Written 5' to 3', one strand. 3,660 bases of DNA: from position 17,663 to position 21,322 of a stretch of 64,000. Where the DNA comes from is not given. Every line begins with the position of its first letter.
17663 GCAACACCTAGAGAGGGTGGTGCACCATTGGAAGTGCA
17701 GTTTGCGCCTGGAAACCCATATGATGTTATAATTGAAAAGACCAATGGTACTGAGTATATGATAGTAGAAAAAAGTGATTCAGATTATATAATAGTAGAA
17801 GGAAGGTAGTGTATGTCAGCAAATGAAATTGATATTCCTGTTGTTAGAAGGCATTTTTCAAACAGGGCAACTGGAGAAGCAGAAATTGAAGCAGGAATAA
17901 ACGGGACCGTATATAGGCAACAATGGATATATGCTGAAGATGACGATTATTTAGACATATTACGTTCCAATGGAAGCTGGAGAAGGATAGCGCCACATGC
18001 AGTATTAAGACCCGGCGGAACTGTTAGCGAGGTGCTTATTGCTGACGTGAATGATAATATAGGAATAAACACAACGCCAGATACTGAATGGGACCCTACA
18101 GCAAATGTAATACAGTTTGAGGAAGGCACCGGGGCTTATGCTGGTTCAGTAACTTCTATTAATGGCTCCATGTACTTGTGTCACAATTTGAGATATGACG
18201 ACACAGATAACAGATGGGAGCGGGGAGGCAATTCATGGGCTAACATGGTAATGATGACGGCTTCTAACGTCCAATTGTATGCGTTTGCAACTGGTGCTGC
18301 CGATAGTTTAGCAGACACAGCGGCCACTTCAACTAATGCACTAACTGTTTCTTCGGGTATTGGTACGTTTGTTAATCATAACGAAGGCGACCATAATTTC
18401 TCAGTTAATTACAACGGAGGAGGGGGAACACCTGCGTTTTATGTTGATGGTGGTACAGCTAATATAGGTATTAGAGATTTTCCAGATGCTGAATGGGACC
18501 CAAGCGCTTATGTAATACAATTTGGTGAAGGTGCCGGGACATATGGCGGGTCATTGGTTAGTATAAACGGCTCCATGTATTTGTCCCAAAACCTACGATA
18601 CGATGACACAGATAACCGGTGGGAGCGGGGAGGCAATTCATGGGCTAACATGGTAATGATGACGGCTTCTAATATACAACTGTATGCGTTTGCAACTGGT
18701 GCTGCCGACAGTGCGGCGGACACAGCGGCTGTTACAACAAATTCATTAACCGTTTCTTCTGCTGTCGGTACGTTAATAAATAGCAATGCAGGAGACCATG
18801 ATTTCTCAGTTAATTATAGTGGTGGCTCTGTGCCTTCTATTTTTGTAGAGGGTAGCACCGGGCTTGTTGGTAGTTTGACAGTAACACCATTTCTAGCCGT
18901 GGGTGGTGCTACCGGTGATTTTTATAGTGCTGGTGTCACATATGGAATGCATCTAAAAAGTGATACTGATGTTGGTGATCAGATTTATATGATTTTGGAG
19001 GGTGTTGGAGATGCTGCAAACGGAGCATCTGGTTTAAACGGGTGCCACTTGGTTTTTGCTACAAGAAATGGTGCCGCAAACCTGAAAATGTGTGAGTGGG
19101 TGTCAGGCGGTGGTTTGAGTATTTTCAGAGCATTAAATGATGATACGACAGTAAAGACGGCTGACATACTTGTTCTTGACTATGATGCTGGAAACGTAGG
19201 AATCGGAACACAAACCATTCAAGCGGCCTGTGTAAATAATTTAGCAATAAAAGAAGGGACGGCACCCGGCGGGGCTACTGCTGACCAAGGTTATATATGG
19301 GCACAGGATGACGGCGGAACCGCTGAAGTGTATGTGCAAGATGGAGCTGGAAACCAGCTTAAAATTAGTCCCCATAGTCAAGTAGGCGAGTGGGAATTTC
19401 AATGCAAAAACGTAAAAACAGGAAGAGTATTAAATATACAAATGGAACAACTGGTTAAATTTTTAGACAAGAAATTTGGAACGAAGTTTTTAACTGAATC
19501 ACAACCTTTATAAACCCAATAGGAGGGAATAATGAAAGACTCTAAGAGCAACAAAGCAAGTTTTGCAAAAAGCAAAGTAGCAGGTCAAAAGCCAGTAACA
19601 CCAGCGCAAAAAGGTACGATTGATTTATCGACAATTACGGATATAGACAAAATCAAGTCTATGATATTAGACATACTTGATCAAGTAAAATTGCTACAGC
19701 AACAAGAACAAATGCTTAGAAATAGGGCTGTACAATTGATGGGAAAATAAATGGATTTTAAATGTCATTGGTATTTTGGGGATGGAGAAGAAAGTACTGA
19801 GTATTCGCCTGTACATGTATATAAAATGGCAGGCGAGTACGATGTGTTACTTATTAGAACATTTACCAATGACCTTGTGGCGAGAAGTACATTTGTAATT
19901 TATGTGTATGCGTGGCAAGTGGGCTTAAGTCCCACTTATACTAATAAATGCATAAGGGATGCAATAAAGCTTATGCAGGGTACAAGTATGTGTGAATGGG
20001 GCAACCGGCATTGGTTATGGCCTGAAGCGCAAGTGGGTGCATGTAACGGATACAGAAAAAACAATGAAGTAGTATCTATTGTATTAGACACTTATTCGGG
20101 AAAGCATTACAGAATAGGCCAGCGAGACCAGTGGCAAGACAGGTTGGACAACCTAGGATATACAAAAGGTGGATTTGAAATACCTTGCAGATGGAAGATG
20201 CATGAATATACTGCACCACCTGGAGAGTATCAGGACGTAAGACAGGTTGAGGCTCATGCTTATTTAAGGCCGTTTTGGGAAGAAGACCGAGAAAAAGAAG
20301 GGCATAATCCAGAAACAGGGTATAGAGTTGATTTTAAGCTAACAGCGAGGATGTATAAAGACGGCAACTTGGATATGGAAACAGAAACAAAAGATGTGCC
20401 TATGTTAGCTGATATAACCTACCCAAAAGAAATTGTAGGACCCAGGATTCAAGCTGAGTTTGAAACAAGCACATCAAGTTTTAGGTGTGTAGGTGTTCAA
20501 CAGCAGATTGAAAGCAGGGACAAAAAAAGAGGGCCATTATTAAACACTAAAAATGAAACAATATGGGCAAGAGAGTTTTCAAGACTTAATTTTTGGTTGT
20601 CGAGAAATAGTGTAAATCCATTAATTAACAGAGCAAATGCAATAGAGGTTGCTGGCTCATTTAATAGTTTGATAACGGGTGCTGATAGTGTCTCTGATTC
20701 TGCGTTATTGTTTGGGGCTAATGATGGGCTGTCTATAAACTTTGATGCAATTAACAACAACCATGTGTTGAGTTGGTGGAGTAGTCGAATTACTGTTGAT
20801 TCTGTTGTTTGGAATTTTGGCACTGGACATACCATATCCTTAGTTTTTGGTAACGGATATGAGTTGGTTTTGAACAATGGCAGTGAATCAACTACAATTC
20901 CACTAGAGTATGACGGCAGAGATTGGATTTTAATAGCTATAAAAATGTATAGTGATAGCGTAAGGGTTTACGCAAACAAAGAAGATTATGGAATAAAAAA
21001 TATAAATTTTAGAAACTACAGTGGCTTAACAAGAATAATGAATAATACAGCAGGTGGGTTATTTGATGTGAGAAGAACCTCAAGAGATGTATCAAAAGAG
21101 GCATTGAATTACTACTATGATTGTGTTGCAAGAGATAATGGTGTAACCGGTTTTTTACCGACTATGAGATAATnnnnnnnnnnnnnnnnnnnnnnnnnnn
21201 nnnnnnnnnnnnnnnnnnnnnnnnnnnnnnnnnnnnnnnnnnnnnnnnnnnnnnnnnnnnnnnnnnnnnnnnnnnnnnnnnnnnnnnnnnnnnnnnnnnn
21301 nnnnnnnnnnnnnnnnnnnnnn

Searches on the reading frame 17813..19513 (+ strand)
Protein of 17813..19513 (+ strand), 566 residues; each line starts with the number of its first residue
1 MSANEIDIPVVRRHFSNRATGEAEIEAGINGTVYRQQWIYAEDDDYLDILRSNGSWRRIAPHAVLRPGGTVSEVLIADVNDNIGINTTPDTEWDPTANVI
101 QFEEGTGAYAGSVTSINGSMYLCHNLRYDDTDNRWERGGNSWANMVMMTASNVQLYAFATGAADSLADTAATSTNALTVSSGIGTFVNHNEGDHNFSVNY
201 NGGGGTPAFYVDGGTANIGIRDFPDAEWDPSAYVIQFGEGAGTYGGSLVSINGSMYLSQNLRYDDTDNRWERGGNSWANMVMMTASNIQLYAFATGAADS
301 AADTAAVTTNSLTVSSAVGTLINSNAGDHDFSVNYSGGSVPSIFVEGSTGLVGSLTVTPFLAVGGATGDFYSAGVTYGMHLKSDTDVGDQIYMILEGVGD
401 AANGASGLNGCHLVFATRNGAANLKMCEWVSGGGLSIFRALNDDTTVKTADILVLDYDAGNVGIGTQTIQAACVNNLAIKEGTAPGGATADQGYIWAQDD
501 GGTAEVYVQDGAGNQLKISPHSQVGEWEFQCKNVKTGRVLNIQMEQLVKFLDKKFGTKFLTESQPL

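Call 79: search_protein_families(library=pfam, proteins=[window:17813-19513:+], max_evalue=0.001)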
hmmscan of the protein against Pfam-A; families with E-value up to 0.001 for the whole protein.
window:17813-19513:+ (566 aa): 1 family
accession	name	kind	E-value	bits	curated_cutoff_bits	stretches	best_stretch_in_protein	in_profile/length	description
PF06422.18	PDR_CDR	-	0.00029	21.1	20.5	0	250-298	28-75/92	CDR ABC transporter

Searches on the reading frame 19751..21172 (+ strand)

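Call 79: search_protein_families(library=pfam, proteins=[window:19751-21172:+], max_evalue=0.001)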
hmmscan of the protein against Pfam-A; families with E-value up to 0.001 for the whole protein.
window:19751-21172:+ (473 aa): 2 families
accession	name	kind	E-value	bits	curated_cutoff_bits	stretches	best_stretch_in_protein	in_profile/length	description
PF18911.6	PKD_4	-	6.3e-07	29.8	27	1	6-41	38-73/85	PKD domain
PF00801.26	PKD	-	0.00066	20.1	23.5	0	6-34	33-63/80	PKD domain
